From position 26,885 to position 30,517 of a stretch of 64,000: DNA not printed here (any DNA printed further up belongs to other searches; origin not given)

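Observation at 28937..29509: LeuRS carries an in-frame ~190-aa insertion containing an apparently intact DUF559 (Vsr-like endonuclease) domain at the entry to the CP1 editing domain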

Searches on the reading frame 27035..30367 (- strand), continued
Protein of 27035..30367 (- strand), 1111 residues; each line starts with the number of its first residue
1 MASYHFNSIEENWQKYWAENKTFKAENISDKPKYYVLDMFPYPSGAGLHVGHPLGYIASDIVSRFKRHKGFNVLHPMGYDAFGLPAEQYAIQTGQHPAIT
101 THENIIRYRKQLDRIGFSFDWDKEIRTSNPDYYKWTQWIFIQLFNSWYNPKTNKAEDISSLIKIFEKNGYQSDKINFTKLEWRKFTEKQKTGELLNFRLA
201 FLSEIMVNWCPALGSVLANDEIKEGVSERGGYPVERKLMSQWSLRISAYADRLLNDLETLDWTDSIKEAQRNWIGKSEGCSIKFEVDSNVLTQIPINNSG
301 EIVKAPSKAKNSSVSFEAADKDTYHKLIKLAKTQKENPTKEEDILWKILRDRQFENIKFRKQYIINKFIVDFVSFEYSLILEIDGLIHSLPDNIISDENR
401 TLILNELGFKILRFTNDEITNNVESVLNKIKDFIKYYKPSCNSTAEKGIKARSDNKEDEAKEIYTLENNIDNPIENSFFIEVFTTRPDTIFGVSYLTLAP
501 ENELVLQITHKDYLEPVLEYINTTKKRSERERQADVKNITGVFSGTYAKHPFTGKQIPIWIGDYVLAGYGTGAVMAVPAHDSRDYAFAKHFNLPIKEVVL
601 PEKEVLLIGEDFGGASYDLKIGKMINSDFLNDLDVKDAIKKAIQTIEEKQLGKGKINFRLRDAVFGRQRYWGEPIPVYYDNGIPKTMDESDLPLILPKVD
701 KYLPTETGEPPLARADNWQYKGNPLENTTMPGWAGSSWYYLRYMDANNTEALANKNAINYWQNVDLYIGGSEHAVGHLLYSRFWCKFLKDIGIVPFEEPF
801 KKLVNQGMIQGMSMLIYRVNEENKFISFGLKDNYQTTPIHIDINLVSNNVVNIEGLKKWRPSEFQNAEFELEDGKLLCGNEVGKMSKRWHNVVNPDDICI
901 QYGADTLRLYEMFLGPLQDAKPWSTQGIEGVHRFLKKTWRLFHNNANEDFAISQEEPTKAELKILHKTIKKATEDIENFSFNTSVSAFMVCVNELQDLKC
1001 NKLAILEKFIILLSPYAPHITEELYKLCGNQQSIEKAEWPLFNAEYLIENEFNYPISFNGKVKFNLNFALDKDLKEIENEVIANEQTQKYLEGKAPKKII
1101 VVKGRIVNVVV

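Call 63: list_cluster_members(proteins=[P0001, P0002, P0007, P0015, P0016, P0072, P0108, P0003])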
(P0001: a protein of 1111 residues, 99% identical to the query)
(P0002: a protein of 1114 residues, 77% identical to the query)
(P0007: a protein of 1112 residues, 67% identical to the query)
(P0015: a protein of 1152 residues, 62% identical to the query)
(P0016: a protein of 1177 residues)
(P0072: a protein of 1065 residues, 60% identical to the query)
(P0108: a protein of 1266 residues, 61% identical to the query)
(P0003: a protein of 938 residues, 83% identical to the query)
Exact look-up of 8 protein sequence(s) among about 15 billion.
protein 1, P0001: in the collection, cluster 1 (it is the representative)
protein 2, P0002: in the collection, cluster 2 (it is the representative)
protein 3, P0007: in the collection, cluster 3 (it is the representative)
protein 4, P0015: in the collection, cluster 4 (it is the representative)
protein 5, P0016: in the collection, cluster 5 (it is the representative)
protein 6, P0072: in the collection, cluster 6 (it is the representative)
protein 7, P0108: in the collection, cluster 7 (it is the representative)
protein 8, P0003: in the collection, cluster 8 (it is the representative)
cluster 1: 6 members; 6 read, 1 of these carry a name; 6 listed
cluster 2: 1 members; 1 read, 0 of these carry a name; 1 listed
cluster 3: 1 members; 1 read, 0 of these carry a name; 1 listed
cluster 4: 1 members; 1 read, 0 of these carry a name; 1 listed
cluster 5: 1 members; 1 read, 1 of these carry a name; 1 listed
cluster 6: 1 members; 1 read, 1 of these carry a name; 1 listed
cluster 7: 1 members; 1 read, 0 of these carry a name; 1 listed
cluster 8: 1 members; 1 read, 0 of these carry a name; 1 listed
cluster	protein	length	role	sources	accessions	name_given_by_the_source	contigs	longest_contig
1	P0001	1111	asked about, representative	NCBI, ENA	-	-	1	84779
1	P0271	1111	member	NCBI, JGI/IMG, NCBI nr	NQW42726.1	MAG: leucine--tRNA ligase [Bacteroidetes bacterium] | leucine--tRNA ligase [Bacteroidota bacterium]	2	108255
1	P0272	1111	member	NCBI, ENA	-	-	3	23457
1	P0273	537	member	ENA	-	-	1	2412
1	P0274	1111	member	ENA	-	-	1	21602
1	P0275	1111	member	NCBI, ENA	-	-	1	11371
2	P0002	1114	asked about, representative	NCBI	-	-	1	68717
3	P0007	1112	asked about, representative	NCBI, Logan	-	-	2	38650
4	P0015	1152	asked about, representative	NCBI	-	-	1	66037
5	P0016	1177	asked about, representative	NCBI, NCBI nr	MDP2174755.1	MAG: class I tRNA ligase family protein [Bacteroidota bacterium] | class I tRNA ligase family protein [Bacteroidota bacterium]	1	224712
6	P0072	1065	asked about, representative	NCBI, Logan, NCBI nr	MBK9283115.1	MAG: leucine--tRNA ligase [Sphingobacteriaceae bacterium] | leucine--tRNA ligase [Sphingobacteriaceae bacterium]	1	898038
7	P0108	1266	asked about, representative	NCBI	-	-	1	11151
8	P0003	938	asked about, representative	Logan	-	-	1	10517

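Call 84: predict_structure(alignment_id=A2)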
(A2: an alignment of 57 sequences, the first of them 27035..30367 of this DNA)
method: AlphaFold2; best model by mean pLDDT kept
length: 1111 residues; sequences in the alignment: 57
mean_pLDDT: 77.2   pTM: 0.62
mean pLDDT of the five models: 77.2, 75.5, 74.0, 73.1, 72.6
residues with pLDDT >= 90: 283; 70-90: 562; 50-70: 148; < 50: 118
segments of 3 or more residues with pLDDT < 50: 41-51, 81-85, 290-321, 439-476, 606-612, 806-810, 885-892, 916-920
pLDDT, mean of each block of 10 residues (from residue 1): 81 91 79 68 33 71 91 72 48 59 75 85 77 89 95 95 95 85 94 93 81 70 63 77 90 88 77 80 77 34 27 29 65 82 88 78 79 83 70 71 77 86 88 68 25 24 26 52 88 90 82 85 67 59 90 90 68 85 86 87 53 65 87 88 90 80 76 87 94 85 66 84 90 65 80 83 61 72 92 87 54 80 89 85 79 87 87 88 49 69 90 57 62 92 83 91 94 84 87 92 96 96 95 92 80 84 83 85 88 85 86 81
secondary structure, 60 per line:
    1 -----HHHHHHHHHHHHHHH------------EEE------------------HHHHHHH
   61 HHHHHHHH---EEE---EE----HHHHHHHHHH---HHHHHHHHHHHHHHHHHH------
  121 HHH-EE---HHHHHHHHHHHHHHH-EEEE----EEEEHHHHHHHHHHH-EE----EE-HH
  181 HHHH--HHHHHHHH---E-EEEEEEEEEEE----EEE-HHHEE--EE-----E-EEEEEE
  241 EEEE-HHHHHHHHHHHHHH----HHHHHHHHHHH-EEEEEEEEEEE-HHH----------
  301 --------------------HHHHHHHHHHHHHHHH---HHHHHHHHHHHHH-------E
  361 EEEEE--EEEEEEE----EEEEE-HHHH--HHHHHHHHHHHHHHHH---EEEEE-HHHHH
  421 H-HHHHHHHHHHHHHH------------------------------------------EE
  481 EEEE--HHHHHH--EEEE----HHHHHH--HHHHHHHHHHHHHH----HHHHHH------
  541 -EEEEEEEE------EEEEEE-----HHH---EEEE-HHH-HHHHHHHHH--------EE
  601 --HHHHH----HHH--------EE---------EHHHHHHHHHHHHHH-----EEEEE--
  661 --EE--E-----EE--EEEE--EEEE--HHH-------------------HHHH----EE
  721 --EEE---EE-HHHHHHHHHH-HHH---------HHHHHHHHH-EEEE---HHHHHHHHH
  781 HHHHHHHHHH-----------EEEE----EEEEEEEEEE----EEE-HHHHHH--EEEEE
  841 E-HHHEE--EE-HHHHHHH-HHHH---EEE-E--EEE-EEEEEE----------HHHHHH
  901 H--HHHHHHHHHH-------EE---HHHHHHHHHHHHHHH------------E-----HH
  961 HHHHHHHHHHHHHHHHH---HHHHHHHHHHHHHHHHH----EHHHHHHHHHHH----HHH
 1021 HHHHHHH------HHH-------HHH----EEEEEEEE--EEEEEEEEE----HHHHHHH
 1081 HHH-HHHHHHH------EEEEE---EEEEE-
elements in order (helices of 4 or more, strands of 3 or more residues): H6-20 E33-35 H54-68 E72-74 H84-93 H97-114 H130-144 E146-149 E154-157 H158-168 H179-184 H187-194 E200-210 E215-217 E235-244 H246-259 H264-274 E276-286 H321-336 H340-352 E360-365 E368-374 E379-383 H385-388 H391-406 E410-414 H416-421 H423-436 E479-484 H487-492 E495-498 H503-508 H511-524 H529-534 E542-549 E556-561 E573-576 H582-590 H603-607 H635-648 E654-658 E677-680 E683-686 H711-714 E723-725 H732-741 H755-763 E765-768 H772-790 E802-805 E810-819 E824-826 H828-833 E836-841 H853-859 H861-864 E868-870 E875-877 E879-884 H895-901 H904-913 H926-940 H959-977 H981-997 H1003-1013 H1018-1027 E1051-1058 E1061-1069 H1074-1083 H1085-1091 E1098-1102 E1106-1110

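Call 87: search_protein_families(library=padloc, proteins=[L004:10850-11420:+], max_evalue=0.01)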
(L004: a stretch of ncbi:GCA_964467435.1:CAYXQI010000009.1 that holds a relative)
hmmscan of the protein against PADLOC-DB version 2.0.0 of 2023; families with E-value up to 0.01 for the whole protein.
L004:10850-11420:+ (190 aa): 3 families
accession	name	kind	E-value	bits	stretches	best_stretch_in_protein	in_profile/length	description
PDLC03210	mREase_II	-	0.00034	18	1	91-161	54-124/294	Type II methyl-directed restriction enzyme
PDLC03678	HEase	-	0.0049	14.6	1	61-162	167-264/266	homing endonuclease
PDLC02974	WH_III-A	-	0.009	14.3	0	108-159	35-88/101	-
